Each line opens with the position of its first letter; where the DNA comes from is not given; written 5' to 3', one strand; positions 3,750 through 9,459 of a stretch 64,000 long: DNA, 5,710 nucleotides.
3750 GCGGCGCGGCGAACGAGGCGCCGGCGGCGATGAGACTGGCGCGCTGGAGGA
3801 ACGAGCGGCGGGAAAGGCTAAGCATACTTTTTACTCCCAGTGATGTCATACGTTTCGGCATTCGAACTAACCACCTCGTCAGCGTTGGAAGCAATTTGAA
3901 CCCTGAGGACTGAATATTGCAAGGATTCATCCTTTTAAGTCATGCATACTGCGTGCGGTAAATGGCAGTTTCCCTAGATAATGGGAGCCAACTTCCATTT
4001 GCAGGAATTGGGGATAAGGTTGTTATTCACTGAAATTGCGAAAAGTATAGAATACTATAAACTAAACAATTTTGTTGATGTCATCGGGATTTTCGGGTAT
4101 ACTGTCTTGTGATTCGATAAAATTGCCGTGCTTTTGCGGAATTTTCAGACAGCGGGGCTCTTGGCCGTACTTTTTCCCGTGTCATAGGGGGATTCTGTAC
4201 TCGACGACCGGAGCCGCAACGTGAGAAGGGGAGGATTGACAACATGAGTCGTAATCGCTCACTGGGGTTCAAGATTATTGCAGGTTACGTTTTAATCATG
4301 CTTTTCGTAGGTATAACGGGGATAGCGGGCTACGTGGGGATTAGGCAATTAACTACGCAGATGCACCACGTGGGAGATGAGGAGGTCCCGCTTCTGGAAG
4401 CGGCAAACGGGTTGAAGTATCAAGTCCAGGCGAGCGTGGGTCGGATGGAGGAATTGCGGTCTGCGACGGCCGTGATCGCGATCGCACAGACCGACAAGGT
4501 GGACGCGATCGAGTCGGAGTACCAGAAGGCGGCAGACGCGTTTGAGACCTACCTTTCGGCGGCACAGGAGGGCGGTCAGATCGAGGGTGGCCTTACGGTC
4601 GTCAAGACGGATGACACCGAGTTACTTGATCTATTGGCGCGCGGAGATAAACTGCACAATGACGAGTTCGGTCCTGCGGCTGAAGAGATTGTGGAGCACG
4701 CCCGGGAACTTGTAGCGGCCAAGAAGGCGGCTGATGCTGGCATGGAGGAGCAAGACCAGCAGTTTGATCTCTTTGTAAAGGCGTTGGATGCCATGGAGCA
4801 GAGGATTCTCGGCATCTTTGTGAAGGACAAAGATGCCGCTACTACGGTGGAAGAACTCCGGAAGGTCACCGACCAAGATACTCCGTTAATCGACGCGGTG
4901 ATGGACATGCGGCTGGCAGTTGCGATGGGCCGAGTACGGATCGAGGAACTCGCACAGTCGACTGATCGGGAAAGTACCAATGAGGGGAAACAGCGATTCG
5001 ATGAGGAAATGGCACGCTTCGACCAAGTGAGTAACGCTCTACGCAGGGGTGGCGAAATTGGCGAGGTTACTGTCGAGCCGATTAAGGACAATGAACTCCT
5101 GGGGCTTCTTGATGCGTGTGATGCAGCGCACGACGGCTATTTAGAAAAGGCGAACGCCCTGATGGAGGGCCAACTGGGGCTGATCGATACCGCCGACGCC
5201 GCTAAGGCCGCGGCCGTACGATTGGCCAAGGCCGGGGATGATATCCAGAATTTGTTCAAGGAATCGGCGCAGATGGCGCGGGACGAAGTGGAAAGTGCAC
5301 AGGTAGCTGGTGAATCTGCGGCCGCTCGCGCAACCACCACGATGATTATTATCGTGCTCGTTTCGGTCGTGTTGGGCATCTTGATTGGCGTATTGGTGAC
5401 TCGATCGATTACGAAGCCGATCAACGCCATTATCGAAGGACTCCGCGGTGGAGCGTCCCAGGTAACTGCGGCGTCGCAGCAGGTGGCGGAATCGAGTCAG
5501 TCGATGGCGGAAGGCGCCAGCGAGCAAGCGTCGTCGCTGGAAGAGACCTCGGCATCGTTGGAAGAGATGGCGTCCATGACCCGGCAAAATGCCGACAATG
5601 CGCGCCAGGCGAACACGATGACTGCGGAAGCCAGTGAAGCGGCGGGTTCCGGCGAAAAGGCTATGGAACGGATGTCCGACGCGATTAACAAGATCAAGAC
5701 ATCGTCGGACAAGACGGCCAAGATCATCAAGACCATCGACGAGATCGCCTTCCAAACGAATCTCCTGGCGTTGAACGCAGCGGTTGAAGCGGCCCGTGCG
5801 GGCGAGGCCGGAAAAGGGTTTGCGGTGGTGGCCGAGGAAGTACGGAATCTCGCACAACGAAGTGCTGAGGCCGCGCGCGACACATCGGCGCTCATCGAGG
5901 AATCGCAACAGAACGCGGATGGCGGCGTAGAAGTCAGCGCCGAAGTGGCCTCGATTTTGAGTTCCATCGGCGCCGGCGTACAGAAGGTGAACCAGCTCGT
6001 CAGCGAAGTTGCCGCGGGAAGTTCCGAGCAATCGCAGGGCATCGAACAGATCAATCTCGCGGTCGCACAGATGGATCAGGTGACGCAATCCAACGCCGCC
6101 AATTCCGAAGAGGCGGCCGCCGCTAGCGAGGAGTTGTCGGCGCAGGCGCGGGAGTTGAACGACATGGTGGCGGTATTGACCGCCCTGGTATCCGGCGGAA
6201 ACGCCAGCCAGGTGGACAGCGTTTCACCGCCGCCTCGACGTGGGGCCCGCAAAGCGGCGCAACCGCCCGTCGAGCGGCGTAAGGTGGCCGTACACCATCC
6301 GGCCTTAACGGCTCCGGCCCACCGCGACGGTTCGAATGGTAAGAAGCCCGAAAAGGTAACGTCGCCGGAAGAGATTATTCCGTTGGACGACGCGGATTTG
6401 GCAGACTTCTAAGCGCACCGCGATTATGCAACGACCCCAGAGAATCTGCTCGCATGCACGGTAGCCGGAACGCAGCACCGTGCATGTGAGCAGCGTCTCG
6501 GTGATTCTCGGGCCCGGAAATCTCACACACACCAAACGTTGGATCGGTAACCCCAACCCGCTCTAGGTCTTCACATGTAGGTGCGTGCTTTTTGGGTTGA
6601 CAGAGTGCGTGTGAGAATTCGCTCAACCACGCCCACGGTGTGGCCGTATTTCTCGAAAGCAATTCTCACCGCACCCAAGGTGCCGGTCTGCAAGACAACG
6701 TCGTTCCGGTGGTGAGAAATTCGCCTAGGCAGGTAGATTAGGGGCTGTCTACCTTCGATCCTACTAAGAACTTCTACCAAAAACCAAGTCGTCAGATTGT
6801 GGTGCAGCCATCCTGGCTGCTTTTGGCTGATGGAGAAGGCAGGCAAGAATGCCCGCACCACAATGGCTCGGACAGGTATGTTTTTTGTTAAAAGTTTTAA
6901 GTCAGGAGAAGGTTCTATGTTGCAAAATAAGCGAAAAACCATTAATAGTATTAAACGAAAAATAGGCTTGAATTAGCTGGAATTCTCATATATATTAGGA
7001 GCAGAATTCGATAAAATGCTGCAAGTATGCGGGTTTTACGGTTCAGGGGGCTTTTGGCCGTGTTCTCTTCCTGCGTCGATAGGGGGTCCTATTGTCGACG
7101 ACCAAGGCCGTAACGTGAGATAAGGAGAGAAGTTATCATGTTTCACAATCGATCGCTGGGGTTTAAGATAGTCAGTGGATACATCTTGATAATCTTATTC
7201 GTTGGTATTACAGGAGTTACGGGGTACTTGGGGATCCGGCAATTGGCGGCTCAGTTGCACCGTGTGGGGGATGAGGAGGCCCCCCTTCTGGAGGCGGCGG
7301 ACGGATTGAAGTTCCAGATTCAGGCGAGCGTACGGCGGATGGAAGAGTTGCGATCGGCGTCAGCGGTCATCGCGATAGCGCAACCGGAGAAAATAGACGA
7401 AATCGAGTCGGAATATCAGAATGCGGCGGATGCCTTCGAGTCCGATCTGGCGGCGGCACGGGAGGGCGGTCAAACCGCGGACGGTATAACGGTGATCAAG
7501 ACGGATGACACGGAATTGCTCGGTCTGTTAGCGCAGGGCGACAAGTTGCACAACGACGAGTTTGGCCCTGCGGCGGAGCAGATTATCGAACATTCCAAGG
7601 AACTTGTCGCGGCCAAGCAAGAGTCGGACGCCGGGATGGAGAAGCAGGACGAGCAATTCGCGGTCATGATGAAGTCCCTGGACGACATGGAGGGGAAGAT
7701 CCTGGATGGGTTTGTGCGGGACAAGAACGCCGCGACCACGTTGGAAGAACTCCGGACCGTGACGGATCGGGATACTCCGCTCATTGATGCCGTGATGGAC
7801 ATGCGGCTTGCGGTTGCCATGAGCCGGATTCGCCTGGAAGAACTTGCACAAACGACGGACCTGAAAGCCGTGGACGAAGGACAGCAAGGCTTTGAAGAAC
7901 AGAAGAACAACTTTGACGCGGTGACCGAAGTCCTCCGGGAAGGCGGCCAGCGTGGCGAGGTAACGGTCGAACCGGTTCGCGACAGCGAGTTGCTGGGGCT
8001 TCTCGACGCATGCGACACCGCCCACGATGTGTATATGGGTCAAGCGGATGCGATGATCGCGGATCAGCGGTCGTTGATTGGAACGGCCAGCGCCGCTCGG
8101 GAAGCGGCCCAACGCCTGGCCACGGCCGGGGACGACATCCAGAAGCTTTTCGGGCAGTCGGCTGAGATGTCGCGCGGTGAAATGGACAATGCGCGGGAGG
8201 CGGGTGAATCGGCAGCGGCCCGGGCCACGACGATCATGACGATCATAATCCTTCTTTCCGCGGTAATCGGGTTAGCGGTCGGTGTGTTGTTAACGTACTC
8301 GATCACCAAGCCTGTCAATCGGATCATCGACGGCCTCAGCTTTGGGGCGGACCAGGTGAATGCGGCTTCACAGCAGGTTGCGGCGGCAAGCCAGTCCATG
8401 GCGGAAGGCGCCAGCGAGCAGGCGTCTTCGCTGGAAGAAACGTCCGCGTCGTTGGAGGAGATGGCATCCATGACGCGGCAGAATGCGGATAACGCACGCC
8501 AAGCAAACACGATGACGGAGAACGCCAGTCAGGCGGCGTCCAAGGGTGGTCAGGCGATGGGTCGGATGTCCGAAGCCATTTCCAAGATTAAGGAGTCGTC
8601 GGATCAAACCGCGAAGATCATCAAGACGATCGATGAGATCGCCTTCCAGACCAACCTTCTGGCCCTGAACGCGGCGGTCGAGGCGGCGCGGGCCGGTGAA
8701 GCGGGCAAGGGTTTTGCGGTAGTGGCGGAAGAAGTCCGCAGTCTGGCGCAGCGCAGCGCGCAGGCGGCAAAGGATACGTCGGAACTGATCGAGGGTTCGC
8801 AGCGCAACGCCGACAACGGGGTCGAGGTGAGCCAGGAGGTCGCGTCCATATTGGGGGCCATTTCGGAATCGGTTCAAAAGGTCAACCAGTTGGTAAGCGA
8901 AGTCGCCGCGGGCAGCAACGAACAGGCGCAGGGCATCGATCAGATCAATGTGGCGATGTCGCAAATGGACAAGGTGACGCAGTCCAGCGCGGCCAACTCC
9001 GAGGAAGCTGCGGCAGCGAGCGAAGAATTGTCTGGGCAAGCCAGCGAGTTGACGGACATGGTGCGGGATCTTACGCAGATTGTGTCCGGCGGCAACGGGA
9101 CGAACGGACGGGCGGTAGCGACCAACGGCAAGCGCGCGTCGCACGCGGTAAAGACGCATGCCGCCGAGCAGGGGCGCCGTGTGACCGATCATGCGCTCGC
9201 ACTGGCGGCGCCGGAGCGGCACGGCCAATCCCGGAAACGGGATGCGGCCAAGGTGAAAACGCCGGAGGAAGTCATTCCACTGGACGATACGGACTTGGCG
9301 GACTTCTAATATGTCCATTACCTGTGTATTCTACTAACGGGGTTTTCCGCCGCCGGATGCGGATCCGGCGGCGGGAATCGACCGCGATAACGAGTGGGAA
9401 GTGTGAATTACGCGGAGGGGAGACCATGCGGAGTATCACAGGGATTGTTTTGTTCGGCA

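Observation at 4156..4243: Candidate new cis-regulatory RNA conserved upstream of both MCP genes, with compensatory changes and an anti-SD switch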

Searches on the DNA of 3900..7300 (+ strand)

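Call 6: search_rna_families(source=window, start=3900, end=7300, threshold=evalue, max_evalue=10, show_alignments=4)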
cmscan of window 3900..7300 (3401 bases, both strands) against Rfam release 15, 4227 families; matches with E-value up to 10: 2.
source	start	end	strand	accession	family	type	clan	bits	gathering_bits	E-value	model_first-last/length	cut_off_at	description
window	4065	4174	+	RF01224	snoR80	Gene; snRNA; snoRNA; HACA-box;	CL00038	21.2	45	2.9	1-129/129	no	Small nucleolar RNA snoR80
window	6795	6865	+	RF04020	mir-4859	Gene; miRNA;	-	18.9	100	4.6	1-80/80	no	mir-4859 microRNA precursor family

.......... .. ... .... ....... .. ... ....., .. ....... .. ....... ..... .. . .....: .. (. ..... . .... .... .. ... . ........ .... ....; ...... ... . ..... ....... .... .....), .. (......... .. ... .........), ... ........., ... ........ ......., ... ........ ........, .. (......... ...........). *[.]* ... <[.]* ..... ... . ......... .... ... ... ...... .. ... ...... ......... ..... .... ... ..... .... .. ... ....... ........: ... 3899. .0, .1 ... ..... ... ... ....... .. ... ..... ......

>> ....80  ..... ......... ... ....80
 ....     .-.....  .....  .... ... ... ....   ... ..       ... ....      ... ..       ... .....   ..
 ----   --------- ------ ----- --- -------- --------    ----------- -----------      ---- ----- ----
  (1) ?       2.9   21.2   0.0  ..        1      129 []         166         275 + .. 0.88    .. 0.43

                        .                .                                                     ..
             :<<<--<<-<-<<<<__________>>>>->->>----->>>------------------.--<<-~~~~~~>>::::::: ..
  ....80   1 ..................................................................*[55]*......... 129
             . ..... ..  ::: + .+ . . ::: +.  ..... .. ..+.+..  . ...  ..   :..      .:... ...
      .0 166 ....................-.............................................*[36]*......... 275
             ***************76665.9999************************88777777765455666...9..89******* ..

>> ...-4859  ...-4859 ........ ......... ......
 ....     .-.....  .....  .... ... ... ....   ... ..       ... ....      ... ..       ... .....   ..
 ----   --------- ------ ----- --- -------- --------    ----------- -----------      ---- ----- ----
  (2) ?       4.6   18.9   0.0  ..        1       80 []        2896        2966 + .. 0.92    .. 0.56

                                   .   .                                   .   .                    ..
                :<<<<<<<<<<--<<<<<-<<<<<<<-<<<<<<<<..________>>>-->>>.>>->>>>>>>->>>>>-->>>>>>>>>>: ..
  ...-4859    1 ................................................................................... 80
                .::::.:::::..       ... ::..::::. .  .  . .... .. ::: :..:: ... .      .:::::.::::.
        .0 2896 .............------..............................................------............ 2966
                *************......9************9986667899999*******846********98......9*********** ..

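Call 22: build_rna_model(alignment_id=A2)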
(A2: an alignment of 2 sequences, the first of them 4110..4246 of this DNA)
Model R1 built from alignment A2 (2 sequences, 139 columns); structure: RNAalifold consensus.
model positions 139; base pairs 25; branch points 1; effective number of sequences 1.18; information 0.59 bits per position. Calibrated on 0.2 Mb of random sequence (short: E-values are rough).
structure used (alignment columns):
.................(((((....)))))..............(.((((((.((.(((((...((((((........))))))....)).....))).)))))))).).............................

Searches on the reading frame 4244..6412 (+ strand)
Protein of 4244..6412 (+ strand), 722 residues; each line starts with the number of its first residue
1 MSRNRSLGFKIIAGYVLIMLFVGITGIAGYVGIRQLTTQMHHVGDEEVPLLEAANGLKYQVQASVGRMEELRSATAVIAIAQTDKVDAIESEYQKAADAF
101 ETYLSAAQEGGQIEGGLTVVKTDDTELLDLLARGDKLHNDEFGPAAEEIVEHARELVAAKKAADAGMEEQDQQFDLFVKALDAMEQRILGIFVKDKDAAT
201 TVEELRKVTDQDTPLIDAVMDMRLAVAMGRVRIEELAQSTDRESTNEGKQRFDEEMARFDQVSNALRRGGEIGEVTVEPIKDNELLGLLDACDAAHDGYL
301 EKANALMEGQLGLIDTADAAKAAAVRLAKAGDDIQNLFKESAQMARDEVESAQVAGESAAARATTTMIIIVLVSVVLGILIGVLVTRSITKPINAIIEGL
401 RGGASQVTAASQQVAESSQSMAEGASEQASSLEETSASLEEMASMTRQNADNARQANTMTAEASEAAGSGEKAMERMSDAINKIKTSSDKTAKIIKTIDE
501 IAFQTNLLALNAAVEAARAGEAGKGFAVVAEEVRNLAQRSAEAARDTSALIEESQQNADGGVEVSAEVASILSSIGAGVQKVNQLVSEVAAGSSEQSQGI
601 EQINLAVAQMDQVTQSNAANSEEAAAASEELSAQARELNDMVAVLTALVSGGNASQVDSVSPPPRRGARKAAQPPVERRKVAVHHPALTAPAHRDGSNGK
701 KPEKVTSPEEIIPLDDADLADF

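Call 9: search_protein_families(library=pfam, proteins=[window:4244-6412:+])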
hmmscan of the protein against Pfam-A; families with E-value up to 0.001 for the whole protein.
window:4244-6412:+ (722 aa): 1 family
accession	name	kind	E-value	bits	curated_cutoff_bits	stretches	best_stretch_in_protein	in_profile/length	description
PF00015.26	MCPsignal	-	1.2e-45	155.9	34.6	1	459-614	3-172/172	Methyl-accepting chemotaxis protein (MCP) signalling domain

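Call 19: find_homologous_proteins(query=window:4244-6409:+, region=1-400, max_evalue=1e-20)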
Query window:4244-6409:+, residues 1-400 (400 aa): 4 proteins with E <= 1e-20 among 8000 candidates.
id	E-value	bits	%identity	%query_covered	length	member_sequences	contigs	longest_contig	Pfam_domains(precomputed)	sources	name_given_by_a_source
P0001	9.2e-244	826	100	100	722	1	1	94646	PF00015.27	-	-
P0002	7.1e-53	198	31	100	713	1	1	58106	PF00015.27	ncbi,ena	-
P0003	1.4e-52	197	32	99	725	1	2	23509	PF00015.27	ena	-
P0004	8.8e-52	195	32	100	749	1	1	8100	PF00015.27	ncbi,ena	-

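Call 26: find_encoding_contigs(protein=P0002, flank=3000, max_places=3)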
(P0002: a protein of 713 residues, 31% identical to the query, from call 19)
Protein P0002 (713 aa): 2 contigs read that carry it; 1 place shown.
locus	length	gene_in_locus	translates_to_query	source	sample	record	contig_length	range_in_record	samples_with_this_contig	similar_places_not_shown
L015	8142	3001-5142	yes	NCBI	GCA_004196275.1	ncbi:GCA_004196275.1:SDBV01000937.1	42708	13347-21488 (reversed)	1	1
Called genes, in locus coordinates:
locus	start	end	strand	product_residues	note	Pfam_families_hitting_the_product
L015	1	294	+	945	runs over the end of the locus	PF00989:PAS, PF08447:PAS_3, PF08448:PAS_4, PF00989:PAS, PF08447:PAS_3, PF13426:PAS_9, PF08448:PAS_4, PF13426:PAS_9, +7 more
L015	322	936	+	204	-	PF00072:Response_reg, PF00196:GerE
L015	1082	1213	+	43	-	-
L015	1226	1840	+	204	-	PF00072:Response_reg, PF00196:GerE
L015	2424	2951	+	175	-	PF01584:CheW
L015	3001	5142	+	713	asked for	PF00015:MCPsignal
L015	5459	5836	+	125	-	PF00072:Response_reg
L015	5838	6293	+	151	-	PF13690:CheX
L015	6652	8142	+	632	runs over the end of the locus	PF13185:GAF_2, PF02518:HATPase_c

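Call 27: find_encoding_contigs(protein=P0003, flank=3000, max_places=3)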
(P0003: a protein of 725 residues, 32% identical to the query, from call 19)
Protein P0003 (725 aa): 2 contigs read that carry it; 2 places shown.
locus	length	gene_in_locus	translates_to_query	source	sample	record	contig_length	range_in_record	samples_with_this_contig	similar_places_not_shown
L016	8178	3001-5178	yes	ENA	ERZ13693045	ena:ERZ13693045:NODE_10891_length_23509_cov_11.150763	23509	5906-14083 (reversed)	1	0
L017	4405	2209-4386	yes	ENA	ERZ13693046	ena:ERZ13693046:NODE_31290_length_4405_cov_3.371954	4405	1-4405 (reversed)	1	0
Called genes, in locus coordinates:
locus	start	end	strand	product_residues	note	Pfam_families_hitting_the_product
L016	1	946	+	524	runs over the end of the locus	PF12729:4HB_MCP_1, PF00015:MCPsignal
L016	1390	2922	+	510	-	PF13372:Alginate_exp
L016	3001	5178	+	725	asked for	PF00015:MCPsignal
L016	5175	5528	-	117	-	-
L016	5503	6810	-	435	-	PF24681:Kelch_KLHDC2_KLHL20_DRC7, PF24981:Beta-prop_ATRN-LZTR1 (faint), PF01344:Kelch_1 (faint), PF13415:Beta-prop_FBX42, PF25852:DUF6242_C (weak), PF13415:Beta-prop_FBX42, PF24681:Kelch_KLHDC2_KLHL20_DRC7, PF13415:Beta-prop_FBX42, +1 more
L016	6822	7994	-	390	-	PF13415:Beta-prop_FBX42 (weak), PF24681:Kelch_KLHDC2_KLHL20_DRC7, PF01344:Kelch_1 (faint), PF07646:Kelch_2 (faint), PF24681:Kelch_KLHDC2_KLHL20_DRC7, PF13415:Beta-prop_FBX42, PF24681:Kelch_KLHDC2_KLHL20_DRC7 (weak), PF24981:Beta-prop_ATRN-LZTR1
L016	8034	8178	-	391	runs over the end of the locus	PF24681:Kelch_KLHDC2_KLHL20_DRC7, PF24981:Beta-prop_ATRN-LZTR1 (faint), PF01344:Kelch_1 (faint), PF07646:Kelch_2 (faint), PF13415:Beta-prop_FBX42, PF24681:Kelch_KLHDC2_KLHL20_DRC7, PF13415:Beta-prop_FBX42 (weak)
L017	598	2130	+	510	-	PF13372:Alginate_exp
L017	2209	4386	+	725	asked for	PF00015:MCPsignal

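Call 28: find_encoding_contigs(protein=P0004, flank=3000, max_places=3)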
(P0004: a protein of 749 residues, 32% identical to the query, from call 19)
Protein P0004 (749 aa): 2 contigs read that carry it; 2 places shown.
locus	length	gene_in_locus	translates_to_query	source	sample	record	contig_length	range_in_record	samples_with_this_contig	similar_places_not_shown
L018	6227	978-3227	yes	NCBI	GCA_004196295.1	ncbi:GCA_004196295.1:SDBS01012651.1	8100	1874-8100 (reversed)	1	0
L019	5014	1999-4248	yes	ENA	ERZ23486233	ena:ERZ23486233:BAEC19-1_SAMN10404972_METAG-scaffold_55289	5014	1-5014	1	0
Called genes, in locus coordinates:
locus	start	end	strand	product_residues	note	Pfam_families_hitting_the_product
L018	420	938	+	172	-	PF01584:CheW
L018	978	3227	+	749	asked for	PF00015:MCPsignal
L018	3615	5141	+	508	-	PF07396:Porin_O_P (weak)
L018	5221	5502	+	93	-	-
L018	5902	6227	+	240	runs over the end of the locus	PF13189:Cytidylate_kin2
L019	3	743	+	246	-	?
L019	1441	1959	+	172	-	PF01584:CheW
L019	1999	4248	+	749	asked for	PF00015:MCPsignal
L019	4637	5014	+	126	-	?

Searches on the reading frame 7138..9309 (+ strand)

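Call 9: search_protein_families(library=pfam, proteins=[window:7138-9309:+])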
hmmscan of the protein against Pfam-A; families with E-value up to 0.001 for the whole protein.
window:7138-9309:+ (723 aa): 1 family
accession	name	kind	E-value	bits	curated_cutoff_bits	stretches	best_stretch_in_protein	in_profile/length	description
PF00015.26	MCPsignal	-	9.9e-46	156.2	34.6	1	459-614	3-172/172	Methyl-accepting chemotaxis protein (MCP) signalling domain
